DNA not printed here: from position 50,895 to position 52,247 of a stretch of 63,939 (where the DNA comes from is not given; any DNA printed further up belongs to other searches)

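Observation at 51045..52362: TPP riboswitch controlling an uncharacterised PurM/HypE-like (AIR-synthase-related) gene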

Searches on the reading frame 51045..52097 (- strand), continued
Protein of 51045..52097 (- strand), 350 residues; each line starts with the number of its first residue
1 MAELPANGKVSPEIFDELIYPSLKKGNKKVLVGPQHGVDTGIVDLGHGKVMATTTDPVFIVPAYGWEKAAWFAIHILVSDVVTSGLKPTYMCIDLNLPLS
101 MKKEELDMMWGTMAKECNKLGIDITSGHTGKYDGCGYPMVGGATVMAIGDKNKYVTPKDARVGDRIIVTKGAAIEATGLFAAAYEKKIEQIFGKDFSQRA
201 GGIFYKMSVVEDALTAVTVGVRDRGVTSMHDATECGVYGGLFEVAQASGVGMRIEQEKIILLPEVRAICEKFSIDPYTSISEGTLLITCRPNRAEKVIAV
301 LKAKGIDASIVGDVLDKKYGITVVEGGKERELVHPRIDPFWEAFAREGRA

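Call 40: search_protein_families(library=ncbifam, proteins=[L102:10553-11584:+, L102:7995-9059:+, L055:4817-6061:+, L067:5739-5981:+, L015:5876-6289:+, L001:6907-7665:+, L065:1338-2372:+, L022:5476-6576:+], max_evalue=0.0001)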
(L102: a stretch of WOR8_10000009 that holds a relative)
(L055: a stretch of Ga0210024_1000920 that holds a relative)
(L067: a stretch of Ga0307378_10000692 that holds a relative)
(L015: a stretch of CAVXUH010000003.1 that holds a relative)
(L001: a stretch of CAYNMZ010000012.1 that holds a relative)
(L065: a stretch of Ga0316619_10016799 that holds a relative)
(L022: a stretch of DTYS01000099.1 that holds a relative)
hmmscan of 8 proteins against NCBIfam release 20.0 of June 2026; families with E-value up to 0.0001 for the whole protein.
L102:10553-11584:+ (343 aa): 11 families
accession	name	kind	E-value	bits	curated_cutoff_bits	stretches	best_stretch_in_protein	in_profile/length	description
TIGR01379.1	thiL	equivalog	2.5e-82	276.4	184.15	1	11-339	1-320/320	thiamine-phosphate kinase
NF004351.0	PRK05731.1-4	equivalog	4.4e-69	233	324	1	3-339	7-319/321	thiamine-phosphate kinase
NF004353.0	PRK05731.2-2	equivalog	1.3e-58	198.5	301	1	27-339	13-302/311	thiamine-phosphate kinase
NF004350.0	PRK05731.1-1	equivalog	1.1e-52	178.9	441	1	10-340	3-323/325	thiamine-phosphate kinase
NF004354.0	PRK05731.2-3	equivalog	4.7e-37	127.8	204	1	34-317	15-264/273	thiamine-phosphate kinase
TIGR00476.1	selD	equivalog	1.3e-21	77.1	125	1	29-264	38-263/311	selenide, water dikinase SelD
TIGR03267.1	methan_mark_2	hypoth_equivalog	3.4e-18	65.8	365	1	28-260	36-254/323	methanogenesis marker 2 protein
TIGR04049.1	AIR_rel_sll0787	hypoth_equivalog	6e-15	55.1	321.3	1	32-259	39-248/318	sll0787 family AIR synthase-like protein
TIGR02124.1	hypE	equivalog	7.5e-13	48.1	251.6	1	19-316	17-304/332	hydrogenase expression/formation protein HypE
NF002098.0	PRK00943.1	equivalog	8.4e-13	47.9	299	1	31-261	42-264/347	selenide, water dikinase SelD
NF010705.0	PRK14105.1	equivalog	1.7e-12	46.9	291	1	17-186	28-192/345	selenide, water dikinase SelD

L102:7995-9059:+ (354 aa): 13 families
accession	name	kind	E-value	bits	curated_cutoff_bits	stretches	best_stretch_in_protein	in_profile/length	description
TIGR02124.1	hypE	equivalog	5.4e-25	88.1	251.6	1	9-322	10-307/332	hydrogenase expression/formation protein HypE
TIGR01379.1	thiL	equivalog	2.4e-22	79.3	184.15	1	40-329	26-307/320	thiamine-phosphate kinase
TIGR00476.1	selD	equivalog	1.2e-15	57.6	125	1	10-272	14-263/311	selenide, water dikinase SelD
NF010705.0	PRK14105.1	equivalog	3e-13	49.4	291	1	98-327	106-339/345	selenide, water dikinase SelD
NF002098.0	PRK00943.1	equivalog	2e-11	43.4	299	1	10-268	20-263/347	selenide, water dikinase SelD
NF004353.0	PRK05731.2-2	equivalog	3.3e-09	36.3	301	1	38-333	19-294/311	thiamine-phosphate kinase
NF004351.0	PRK05731.1-4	equivalog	4.2e-08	32.7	324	1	79-284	83-271/321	thiamine-phosphate kinase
TIGR01736.1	FGAM_synth_II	equivalog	8.1e-08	31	525.75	1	106-324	491-694/718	phosphoribosylformylglycinamidine synthase subunit PurL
NF002290.1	PRK01213.1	equivalog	1.1e-07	30.5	648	1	105-328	494-702/723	phosphoribosylformylglycinamidine synthase subunit PurL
TIGR03267.1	methan_mark_2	hypoth_equivalog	1.5e-07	30.8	365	1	38-321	44-301/323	methanogenesis marker 2 protein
TIGR04049.1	AIR_rel_sll0787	hypoth_equivalog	8.5e-07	28.3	321.3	1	103-320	105-295/318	sll0787 family AIR synthase-like protein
NF003672.0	PRK05297.1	equivalog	2.9e-05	21.8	783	1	208-332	857-972/1290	phosphoribosylformylglycinamidine synthase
NF038049.1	SelD_rel_HyperS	equivalog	3.1e-05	22.7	250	1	224-335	346-455/465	SelD-related putative sulfur metabolism protein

L055:4817-6061:+ (414 aa): 35 families (the best 25 are shown)
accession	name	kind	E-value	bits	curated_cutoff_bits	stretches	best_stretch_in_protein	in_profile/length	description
NF006050.0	PRK08197.1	equivalog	1.5e-94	317.1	303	1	8-394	3-392/406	threonine synthase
TIGR00260.1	thrC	equivalog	5.1e-84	282.3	167.1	1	63-388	1-340/340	threonine synthase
NF004170.0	PRK05638.1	equivalog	2.6e-63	214.1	421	1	14-387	2-359/442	threonine synthase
NF006205.0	PRK08329.1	equivalog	1.2e-47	162.6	358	1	14-386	2-346/347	threonine synthase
NF005035.0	PRK06450.1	equivalog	1.2e-41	142.7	301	1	14-386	4-337/338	threonine synthase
NF004996.0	PRK06381.1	equivalog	4.5e-37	127.7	266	1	82-382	14-317/319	threonine synthase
TIGR03844.1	cysteate_syn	equivalog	1e-21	77.2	324.9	1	14-388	3-384/398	cysteate synthase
TIGR01127.1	ilvA_1Cterm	equivalog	8.4e-21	74.4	378.75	1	84-377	1-278/380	threonine ammonia-lyase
NF006390.0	PRK08639.1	equivalog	1.9e-16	60.1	421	1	84-381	26-312/418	threonine ammonia-lyase IlvA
NF005292.0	PRK06815.1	equivalog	1.1e-15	57.5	371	1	84-365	22-292/320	threonine/serine dehydratase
TIGR01124.1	ilvA_2Cterm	equivalog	1.2e-14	53.8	411.3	1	83-385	17-307/499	threonine ammonia-lyase, biosynthetic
NF005680.0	PRK07476.1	equivalog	3e-14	52.7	413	1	84-388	24-315/326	hydroxyectoine utilization dehydratase EutB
NF006674.0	PRK09224.1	subfamily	3e-14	52.6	577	1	83-384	25-314/508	threonine ammonia-lyase IlvA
NF006389.0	PRK08638.1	equivalog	9.2e-14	51.1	453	1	84-394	28-324/333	bifunctional threonine ammonia-lyase/L-serine ammonia-lyase TdcB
NF006094.0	PRK08246.1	subfamily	1.5e-13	50.8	331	1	84-361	24-283/310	serine/threonine dehydratase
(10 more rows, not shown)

L067:5739-5981:+ (80 aa): 0 families

L015:5876-6289:+ (137 aa): 3 families
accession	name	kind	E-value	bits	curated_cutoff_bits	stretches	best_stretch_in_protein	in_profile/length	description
TIGR02717.1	AcCoA-syn-alpha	equivalog_domain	1.2e-14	53.9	567.15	1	14-95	9-92/447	acetate--CoA ligase alpha subunit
NF045494.1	AcCoALig_Archglob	equivalog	3e-09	35.8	1200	1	13-93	225-307/665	acetate--CoA ligase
NF045492.1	HydPropCoALig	equivalog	1e-08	34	1300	1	13-105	255-349/700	3-hydroxypropionate--CoA ligase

L001:6907-7665:+ (252 aa): 0 families

L065:1338-2372:+ (344 aa): 5 families
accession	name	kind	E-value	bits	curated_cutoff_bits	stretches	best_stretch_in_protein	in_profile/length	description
TIGR03192.1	benz_CoA_bzdQ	equivalog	3.7e-70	236.7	380.2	2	4-191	11-186/293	benzoyl-CoA reductase, bzd-type, subunit Q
TIGR00241.1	CoA_E_activ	domain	2.1e-42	145.4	125.4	2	26-194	1-153/248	acyl-CoA dehydratase activase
TIGR02261.1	benz_CoA_red_D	equivalog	7.8e-17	61.3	312.85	2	26-191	2-158/262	benzoyl-CoA reductase subunit D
TIGR03286.1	methan_mark_15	hypoth_equivalog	1e-15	57.7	455.75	1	22-195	141-305/404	methanogenesis marker 15 protein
TIGR02259.1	benz_CoA_red_A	equivalog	3.9e-15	55.6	578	2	240-333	334-432/432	benzoyl-CoA reductase subunit A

L022:5476-6576:+ (366 aa): 15 families
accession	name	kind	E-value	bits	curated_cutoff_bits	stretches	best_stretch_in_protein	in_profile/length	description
NF001138.1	PRK00143.1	equivalog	4.7e-128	427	284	1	2-348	1-345/345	tRNA 2-thiouridine(34) synthase MnmA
TIGR00420.1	trmU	equivalog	3.1e-105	351.9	236.95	1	1-348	1-351/351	tRNA 2-thiouridine(34) synthase MnmA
NF011258.0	PRK14664.1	equivalog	1.3e-82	277.8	680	1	2-349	7-346/362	tRNA 2-thiouridine(34) synthase MnmA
NF011259.0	PRK14665.1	equivalog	5.2e-66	223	364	1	2-348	7-358/360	tRNA 2-thiouridine(34) synthase MnmA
NF003385.0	PRK04527.1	equivalog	1.5e-08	33.7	603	1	2-120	5-118/401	argininosuccinate synthase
TIGR00268.2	TIGR00268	equivalog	5.9e-08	32.3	150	0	2-75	15-84/259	ATP-dependent sacrificial sulfur transferase LarE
TIGR00364.1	TIGR00364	equivalog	6.9e-08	32.3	150.3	1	4-67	2-59/201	7-cyano-7-deazaguanine synthase QueC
NF010587.0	PRK13980.1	equivalog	1.2e-07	31.3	255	0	2-68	33-95/267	NAD+ synthase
NF049949.1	tRNAsynTtuAPyrococ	equivalog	2.6e-07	30.1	450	1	2-121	49-156/292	tRNA-5-methyluridine(54) 2-sulfurtransferase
NF010392.0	PRK13820.1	equivalog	7.5e-07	28.5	512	1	2-81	4-78/395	argininosuccinate synthase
TIGR00032.1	argG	equivalog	2.8e-06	26.9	268.2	1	2-39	1-39/394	argininosuccinate synthase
NF001770.0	PRK00509.1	equivalog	4.1e-06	26.1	334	1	2-84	6-82/401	argininosuccinate synthase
TIGR00552.1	nadE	equivalog_domain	1.2e-05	24.7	63.65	0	2-71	24-90/251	NAD(+) synthase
TIGR02432.1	lysidine_TilS_N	equivalog_domain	4.3e-05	23.5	93.6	0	2-63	1-62/189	tRNA lysidine(34) synthetase TilS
NF011155.0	PRK14561.1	equivalog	8.7e-05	22.3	207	0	1-69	1-60/195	hypothetical protein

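Call 44: search_solved_structures(query=A1, max_evalue=0.001, show_alignments=3)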
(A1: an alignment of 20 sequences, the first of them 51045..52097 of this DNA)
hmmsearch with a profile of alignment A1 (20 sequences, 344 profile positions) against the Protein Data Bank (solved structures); distinct sequences matched with E-value up to 0.001: 11.
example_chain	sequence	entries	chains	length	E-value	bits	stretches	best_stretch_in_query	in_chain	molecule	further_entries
2i6r_A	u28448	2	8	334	1e-21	80.3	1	222-338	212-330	HypE protein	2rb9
2z1e_A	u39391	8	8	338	9.5e-20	73.8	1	6-337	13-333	Hydrogenase expression/formation protein HypE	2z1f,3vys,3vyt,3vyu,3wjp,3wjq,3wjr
3vti_C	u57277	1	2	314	3.2e-16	62.2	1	69-328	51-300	Hydrogenase maturation factor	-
3u0o_A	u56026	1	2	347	4.6e-12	48.5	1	7-265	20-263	Selenide, water dikinase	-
2z1t_A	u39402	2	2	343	1.5e-10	43.6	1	67-312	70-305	Hydrogenase expression/formation protein HypE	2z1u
1vqv_A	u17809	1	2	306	3e-10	42.6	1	54-275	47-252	thiamine monophosphate kinase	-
3c9r_A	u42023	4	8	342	4.4e-10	42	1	53-275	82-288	Thiamine monophosphate kinase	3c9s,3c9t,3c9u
9hjt_F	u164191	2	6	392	0.00023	23.3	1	30-319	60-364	Selenide, water dikinase 1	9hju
3fd5_A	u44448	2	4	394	0.00023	23.2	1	30-319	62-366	Selenide, water dikinase 1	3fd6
5cc8_A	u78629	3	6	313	0.0007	21.6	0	67-129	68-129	Thiamine-monophosphate kinase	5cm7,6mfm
5dd7_A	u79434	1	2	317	0.00071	21.6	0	67-129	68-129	Thiamine-monophosphate kinase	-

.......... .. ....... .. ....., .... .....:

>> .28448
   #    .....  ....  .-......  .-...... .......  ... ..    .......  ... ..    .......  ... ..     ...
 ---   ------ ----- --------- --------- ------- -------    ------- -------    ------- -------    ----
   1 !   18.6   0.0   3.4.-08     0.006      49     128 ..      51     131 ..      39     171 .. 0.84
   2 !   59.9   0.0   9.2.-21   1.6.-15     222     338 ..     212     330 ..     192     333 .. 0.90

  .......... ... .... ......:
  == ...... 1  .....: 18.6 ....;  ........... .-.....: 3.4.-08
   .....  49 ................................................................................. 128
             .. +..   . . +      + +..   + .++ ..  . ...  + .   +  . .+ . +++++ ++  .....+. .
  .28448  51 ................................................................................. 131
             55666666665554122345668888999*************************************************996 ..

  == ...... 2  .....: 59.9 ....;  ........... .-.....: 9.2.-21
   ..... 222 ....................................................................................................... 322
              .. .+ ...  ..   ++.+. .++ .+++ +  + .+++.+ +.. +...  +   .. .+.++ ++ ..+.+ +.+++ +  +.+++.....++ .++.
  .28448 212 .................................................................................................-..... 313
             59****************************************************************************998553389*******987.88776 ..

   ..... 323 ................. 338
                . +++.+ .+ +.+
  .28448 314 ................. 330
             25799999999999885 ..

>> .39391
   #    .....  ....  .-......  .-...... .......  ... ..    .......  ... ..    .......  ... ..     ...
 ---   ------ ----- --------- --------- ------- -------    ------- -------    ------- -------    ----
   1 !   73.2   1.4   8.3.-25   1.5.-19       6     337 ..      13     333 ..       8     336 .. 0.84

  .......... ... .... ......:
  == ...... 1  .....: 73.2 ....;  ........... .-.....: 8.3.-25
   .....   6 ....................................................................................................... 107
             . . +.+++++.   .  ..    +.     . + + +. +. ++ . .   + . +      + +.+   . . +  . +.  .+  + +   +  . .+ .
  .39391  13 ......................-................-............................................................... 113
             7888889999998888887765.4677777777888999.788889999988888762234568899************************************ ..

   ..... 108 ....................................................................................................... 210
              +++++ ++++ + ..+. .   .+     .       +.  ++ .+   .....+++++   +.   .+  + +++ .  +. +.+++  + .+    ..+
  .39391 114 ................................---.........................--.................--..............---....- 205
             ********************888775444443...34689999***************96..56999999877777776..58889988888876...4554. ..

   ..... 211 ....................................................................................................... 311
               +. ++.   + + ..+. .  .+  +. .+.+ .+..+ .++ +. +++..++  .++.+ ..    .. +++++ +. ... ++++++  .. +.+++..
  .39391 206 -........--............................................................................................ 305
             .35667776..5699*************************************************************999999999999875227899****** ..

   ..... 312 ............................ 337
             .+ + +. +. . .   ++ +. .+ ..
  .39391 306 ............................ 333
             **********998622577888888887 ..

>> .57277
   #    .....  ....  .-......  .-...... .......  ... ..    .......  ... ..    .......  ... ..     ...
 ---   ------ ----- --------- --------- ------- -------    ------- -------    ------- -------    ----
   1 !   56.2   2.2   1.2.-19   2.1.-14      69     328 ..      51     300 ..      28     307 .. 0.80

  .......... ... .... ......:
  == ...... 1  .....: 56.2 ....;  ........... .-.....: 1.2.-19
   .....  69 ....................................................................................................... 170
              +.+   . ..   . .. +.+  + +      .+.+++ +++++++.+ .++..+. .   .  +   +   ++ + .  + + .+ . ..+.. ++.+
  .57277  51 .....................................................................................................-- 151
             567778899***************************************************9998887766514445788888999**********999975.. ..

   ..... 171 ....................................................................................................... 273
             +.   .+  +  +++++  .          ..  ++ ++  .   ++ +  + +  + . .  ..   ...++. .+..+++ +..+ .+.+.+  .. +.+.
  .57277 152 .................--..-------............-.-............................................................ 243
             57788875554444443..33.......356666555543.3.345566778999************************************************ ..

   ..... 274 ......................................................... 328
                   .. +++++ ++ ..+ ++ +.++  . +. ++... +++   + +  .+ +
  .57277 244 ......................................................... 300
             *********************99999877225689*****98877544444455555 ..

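Call 57: search_protein_families(library=pfam, proteins=[L008:1369-3609:-, L011:1606-2892:+, L011:63-1616:+, L007:3371-4429:+, L007:4481-5095:+, L102:12580-13332:+, L102:13449-14018:+, L066:10734-11183:+, L052:6010-6384:+, L015:5146-5778:+], max_evalue=0.001)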
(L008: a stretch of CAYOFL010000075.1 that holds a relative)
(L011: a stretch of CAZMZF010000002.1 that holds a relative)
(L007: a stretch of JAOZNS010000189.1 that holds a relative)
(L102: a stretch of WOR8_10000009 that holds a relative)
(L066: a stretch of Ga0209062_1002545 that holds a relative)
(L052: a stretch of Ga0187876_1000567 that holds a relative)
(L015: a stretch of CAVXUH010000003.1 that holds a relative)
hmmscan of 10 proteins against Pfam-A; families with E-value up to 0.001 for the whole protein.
L008:1369-3609:- (746 aa): 5 families
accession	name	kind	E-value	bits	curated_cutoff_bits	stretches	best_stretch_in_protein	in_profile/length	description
PF13646.12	HEAT_2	-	9.4e-25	87.2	27.7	2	540-617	9-87/88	HEAT repeats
PF03130.22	HEAT_PBS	-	3.5e-13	49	20.9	0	578-604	1-27/27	PBS lyase HEAT-like repeat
PF02985.28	HEAT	-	2.1e-08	34.1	23.5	0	597-622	4-29/31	HEAT repeat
PF13513.12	HEAT_EZ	-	0.00021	22.2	27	0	336-359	30-53/55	HEAT-like repeat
PF21581.3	SCD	-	0.0008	20.1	27.5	0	601-637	38-74/75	Stromalin conservative domain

L011:1606-2892:+ (428 aa): 1 family
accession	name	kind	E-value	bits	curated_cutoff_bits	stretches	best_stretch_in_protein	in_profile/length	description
PF18990.6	DUF5723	-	4.5e-19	69.8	26.8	2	75-239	11-181/376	Family of unknown function (DUF5723)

L011:63-1616:+ (517 aa): 0 families

L007:3371-4429:+ (352 aa): 3 families
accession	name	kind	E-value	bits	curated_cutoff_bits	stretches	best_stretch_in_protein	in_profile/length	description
PF01628.27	HrcA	-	3e-57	194.5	22.2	1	117-334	1-213/215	HrcA protein C terminal domain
PF03444.21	HrcA_DNA-bdg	-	1.3e-08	34.8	21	1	14-86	1-72/79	Winged helix-turn-helix transcription repressor, HrcA DNA-binding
PF01726.22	LexA_DNA_bind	-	0.00056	20.1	23.7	0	13-70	2-58/65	LexA DNA binding domain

L007:4481-5095:+ (204 aa): 1 family
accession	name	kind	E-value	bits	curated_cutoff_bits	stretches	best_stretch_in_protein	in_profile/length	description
PF01025.24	GrpE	-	3.5e-53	180.1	25.8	1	28-191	3-165/165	GrpE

L102:12580-13332:+ (250 aa): 1 family
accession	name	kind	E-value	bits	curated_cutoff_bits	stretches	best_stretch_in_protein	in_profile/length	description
PF08239.17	SH3_3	-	0.00015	22.3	27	1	50-91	4-48/54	Bacterial SH3 domain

L102:13449-14018:+ (189 aa): 6 families
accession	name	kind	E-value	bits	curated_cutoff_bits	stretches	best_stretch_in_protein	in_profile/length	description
PF00578.27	AhpC-TSA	-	3.5e-29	101.7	26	1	53-166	5-123/124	AhpC/TSA family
PF08534.16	Redoxin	-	1.9e-24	86.6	26.6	1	53-173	6-137/148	Redoxin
PF13905.12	Thioredoxin_8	-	7.5e-17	61.9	27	1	73-164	1-94/94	Thioredoxin-like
PF00085.26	Thioredoxin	-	7.6e-11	42.4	23.5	1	74-117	19-61/103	Thioredoxin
PF00255.25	GSHPx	-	2.9e-07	30.5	27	1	56-118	4-65/108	Glutathione peroxidase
PF13098.12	Thioredoxin_2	-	3.7e-07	30.9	27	1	73-179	5-102/104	Thioredoxin-like domain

L066:10734-11183:+ (149 aa): 0 families

L052:6010-6384:+ (124 aa): 0 families

L015:5146-5778:+ (210 aa): 1 family
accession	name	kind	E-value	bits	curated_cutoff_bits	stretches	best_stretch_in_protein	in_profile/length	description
PF07617.17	DUF1579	-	7.5e-40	136.8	25.2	1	53-204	1-153/155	Protein of unknown function (DUF1579)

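Call 60: predict_structure(alignment_id=A3)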
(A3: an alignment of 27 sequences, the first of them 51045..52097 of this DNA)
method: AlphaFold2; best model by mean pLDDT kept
length: 350 residues; sequences in the alignment: 27
mean_pLDDT: 91.3   pTM: 0.91
mean pLDDT of the five models: 91.3, 90.1, 87.5, 85.5, 82.9
residues with pLDDT >= 90: 257; 70-90: 77; 50-70: 12; < 50: 4
segments of 3 or more residues with pLDDT < 50: 136-139
pLDDT, mean of each block of 10 residues (from residue 1): 69 84 81 84 96 89 85 93 97 85 91 96 90 56 93 94 98 95 95 97 96 98 97 87 94 98 98 95 96 99 98 98 96 87 88
secondary structure, 60 per line:
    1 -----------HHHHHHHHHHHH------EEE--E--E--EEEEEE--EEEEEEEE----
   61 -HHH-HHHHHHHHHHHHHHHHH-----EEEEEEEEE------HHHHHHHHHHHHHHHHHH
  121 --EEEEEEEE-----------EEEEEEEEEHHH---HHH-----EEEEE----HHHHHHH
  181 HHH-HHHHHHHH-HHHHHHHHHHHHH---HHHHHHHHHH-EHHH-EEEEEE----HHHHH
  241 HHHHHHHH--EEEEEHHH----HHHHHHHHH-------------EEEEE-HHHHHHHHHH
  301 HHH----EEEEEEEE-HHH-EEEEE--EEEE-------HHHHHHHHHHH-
elements in order: H12-23 E30-32 E41-46 E49-56 H66-82 E88-96 H103-120 E123-130 E142-150 E165-169 H174-183 H185-192 H194-206 H210-219 E226-231 H236-248 E251-255 H263-271 E285-289 H291-303 E308-315 E321-325 E328-331 H339-349
